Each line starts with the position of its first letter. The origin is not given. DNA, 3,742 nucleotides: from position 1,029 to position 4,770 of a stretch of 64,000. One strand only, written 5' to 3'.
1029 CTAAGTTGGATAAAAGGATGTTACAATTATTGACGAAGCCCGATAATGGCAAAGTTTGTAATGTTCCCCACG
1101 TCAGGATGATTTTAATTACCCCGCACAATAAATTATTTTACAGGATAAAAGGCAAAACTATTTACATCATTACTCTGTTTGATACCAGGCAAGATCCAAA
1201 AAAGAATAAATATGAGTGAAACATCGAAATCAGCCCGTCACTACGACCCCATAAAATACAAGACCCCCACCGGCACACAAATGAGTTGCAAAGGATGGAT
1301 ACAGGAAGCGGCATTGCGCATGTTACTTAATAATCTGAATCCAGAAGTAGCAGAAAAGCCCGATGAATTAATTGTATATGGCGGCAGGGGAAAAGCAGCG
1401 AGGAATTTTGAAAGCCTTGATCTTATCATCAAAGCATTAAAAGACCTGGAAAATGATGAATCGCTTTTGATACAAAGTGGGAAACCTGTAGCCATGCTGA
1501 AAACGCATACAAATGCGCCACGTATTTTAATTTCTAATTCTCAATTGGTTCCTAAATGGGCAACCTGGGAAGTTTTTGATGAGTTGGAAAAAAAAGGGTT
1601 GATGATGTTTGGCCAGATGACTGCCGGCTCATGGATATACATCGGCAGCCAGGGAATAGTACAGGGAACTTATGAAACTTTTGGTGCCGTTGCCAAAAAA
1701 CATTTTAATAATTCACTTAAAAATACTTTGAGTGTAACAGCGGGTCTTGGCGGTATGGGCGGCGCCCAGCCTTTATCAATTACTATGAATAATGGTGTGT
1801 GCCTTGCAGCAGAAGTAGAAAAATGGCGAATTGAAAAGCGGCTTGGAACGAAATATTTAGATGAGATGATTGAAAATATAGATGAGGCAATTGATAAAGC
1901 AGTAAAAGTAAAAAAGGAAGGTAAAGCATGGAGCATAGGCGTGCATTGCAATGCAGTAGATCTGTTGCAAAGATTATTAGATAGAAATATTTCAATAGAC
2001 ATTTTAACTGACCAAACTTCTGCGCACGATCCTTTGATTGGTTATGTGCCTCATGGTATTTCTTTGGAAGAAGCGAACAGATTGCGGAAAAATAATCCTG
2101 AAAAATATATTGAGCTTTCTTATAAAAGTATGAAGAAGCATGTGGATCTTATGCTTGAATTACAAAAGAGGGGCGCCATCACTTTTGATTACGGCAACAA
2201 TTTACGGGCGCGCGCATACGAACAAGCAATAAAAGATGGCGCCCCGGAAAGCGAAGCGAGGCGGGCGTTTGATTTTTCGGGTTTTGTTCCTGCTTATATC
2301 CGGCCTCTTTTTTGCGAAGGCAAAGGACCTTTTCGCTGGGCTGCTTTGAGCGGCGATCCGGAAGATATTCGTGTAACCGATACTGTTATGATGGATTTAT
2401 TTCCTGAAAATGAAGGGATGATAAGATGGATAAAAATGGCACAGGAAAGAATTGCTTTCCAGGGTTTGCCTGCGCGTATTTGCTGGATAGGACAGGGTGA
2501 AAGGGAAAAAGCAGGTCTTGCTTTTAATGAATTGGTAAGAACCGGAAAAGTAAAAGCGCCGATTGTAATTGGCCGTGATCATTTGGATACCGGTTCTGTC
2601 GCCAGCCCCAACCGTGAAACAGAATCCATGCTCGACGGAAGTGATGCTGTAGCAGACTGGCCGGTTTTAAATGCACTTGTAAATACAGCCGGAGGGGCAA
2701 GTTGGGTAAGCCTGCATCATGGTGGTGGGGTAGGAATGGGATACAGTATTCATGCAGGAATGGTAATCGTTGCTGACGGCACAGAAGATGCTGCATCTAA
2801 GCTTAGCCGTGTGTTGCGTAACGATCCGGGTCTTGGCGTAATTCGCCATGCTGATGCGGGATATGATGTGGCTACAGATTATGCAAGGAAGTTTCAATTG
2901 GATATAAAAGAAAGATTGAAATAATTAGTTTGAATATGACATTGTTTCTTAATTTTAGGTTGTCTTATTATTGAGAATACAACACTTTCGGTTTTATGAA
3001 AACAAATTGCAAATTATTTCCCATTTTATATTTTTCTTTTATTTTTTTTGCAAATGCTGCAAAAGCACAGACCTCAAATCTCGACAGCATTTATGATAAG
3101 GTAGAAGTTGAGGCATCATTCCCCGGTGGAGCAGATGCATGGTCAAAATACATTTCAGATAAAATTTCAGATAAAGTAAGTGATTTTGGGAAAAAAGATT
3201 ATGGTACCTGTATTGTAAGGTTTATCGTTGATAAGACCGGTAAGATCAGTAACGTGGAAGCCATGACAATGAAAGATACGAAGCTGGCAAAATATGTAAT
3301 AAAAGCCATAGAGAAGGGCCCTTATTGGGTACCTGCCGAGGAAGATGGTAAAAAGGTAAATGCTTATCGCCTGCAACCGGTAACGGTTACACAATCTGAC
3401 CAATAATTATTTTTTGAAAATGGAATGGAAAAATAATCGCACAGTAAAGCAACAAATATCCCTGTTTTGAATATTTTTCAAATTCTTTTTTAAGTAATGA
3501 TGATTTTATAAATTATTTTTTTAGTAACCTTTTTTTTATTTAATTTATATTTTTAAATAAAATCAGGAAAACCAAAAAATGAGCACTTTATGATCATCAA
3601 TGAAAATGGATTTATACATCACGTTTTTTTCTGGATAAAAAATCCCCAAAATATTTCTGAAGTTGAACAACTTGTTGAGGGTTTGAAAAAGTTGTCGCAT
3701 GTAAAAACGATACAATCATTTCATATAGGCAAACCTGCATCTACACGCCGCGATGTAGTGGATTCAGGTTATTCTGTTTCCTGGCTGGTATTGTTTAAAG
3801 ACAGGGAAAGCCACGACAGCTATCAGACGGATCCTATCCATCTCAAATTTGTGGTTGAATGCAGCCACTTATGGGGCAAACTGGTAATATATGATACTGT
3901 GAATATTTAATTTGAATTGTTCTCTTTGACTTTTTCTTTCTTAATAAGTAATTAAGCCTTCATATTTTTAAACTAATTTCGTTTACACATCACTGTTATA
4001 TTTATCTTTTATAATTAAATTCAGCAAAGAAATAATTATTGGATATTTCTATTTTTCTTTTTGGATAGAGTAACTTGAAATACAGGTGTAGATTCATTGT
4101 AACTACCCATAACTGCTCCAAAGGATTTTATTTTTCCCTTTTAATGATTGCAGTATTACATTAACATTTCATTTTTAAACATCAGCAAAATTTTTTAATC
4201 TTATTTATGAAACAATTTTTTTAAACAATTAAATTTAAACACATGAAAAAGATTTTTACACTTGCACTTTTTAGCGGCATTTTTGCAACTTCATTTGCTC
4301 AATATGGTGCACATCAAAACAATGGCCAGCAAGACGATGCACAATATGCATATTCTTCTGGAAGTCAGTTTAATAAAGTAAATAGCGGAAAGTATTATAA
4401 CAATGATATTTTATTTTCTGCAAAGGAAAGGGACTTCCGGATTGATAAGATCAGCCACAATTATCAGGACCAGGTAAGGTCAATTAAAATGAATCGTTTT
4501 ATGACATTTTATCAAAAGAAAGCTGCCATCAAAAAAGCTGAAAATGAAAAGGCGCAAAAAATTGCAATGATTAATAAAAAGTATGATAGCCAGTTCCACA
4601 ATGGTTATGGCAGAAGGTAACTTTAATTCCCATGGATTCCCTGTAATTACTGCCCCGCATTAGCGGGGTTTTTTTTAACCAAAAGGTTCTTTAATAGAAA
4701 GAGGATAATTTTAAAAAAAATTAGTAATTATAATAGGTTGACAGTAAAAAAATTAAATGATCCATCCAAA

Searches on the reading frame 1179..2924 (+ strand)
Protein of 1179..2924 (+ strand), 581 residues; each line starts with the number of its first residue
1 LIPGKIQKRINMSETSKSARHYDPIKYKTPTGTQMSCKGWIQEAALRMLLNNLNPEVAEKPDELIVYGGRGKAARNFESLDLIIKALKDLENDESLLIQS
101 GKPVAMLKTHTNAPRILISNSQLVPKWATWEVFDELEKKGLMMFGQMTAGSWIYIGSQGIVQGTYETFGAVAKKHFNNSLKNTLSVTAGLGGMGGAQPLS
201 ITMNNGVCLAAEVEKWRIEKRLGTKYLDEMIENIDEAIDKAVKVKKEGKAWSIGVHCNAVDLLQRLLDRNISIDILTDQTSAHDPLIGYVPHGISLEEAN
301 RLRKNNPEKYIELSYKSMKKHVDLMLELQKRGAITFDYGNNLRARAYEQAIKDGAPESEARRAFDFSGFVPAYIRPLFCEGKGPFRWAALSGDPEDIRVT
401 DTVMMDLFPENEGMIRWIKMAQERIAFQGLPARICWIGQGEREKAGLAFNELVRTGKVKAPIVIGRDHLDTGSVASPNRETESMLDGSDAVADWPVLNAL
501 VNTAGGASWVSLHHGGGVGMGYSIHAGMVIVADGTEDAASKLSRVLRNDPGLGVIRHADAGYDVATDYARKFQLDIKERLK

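Call 10: search_protein_families(library=pfam, proteins=[window:1179-2924:+])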
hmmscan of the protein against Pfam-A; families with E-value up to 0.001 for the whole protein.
window:1179-2924:+ (581 aa): 3 families
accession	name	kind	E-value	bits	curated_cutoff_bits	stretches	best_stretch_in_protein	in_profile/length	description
PF17392.7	Urocanase_C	-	1.8e-94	315.1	23.6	1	376-570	1-195/196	Urocanase C-terminal domain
PF01175.24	Urocanase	-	7.2e-86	287.6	23.2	1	156-373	1-209/209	Urocanase Rossmann-like domain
PF17391.7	Urocanase_N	-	8.1e-56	187.7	23.2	1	28-153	2-127/127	Urocanase N-terminal domain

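Call 41: find_encoding_contigs(protein=window:1179-2924:+, flank=10000, max_places=4)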
Protein window:1179-2924:+ (581 aa): no gene with exactly this product is on record in the collection.

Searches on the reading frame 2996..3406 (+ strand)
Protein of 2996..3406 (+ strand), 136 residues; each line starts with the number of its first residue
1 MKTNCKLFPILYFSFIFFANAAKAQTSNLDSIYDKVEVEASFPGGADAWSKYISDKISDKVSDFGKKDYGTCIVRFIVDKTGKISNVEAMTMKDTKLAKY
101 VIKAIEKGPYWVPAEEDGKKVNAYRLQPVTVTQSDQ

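Call 10: search_protein_families(library=pfam, proteins=[window:2996-3406:+])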
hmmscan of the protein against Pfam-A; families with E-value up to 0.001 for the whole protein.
window:2996-3406:+ (136 aa): 1 family
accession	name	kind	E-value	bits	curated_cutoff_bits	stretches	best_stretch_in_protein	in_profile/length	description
PF03544.19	TonB_C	-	2.9e-07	31.3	24.6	1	69-128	15-74/79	Gram-negative bacterial TonB protein C-terminal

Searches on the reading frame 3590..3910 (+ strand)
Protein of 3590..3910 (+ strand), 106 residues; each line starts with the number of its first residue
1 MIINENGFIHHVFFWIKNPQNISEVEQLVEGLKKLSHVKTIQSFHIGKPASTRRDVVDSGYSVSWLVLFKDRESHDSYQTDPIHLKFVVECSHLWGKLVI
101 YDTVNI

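Call 10: search_protein_families(library=pfam, proteins=[window:3590-3910:+])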
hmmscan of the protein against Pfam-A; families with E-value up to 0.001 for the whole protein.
window:3590-3910:+ (106 aa): 1 family
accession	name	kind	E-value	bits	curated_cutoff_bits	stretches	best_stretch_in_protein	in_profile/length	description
PF07876.18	Dabb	-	2.4e-16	60.6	25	1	10-104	3-95/96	Stress responsive A/B Barrel Domain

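Call 42: find_encoding_contigs(protein=window:3590-3910:+, flank=10000, max_places=3)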
Protein window:3590-3910:+ (106 aa): 10 contigs read that carry it; 3 places shown.
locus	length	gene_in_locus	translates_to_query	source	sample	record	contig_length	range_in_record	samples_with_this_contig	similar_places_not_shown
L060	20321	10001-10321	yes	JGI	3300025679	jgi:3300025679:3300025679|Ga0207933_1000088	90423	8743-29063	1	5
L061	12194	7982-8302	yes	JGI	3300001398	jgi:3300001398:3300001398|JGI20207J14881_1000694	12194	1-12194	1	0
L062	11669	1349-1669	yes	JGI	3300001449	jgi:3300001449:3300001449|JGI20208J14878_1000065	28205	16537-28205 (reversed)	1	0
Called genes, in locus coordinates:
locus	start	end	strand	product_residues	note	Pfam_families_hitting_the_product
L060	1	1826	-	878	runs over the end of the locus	PF13620:CarboxypepD_reg, PF14905:OMP_b-brl_3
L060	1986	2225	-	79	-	-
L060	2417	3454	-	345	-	PF01479:S4, PF00849:PseudoU_synth_2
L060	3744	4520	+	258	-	PF21948:LplA-B_cat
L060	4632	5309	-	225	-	-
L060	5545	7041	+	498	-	PF00221:Lyase_aromatic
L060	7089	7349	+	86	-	-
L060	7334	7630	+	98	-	PF05016:ParE_toxin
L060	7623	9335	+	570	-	PF17391:Urocanase_N, PF01175:Urocanase, PF17392:Urocanase_C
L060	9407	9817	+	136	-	PF03544:TonB_C (weak)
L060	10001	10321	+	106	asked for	PF07876:Dabb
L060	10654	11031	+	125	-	-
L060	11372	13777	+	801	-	PF13802:Gal_mutarotas_2, PF01055:Glyco_hydro_31_2nd, PF21365:Glyco_hydro_31_3rd, PF17137:DUF5110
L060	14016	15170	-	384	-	PF18962:Por_Secre_tail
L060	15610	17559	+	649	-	PF01738:DLH (faint), PF13620:CarboxypepD_reg (weak), PF13715:CarbopepD_reg_2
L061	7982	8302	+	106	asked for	PF07876:Dabb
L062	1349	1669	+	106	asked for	PF07876:Dabb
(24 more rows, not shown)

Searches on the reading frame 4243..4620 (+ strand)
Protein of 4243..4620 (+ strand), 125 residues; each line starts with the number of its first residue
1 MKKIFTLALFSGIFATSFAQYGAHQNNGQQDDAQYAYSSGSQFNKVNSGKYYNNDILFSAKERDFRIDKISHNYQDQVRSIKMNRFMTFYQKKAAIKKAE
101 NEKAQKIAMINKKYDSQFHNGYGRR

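Call 10: search_protein_families(library=pfam, proteins=[window:4243-4620:+])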
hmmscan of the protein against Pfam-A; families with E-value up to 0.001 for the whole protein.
window:4243-4620:+ (125 aa): 0 families

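Call 72: search_protein_families(library=ncbifam, proteins=[window:4243-4620:+], max_evalue=0.01)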
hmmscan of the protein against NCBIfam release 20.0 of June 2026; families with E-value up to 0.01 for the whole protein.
window:4243-4620:+ (125 aa): 0 families

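Call 73: search_protein_families(library=phrogs, proteins=[window:4243-4620:+], max_evalue=0.01)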
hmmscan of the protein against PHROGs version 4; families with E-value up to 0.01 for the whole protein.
window:4243-4620:+ (125 aa): 0 families
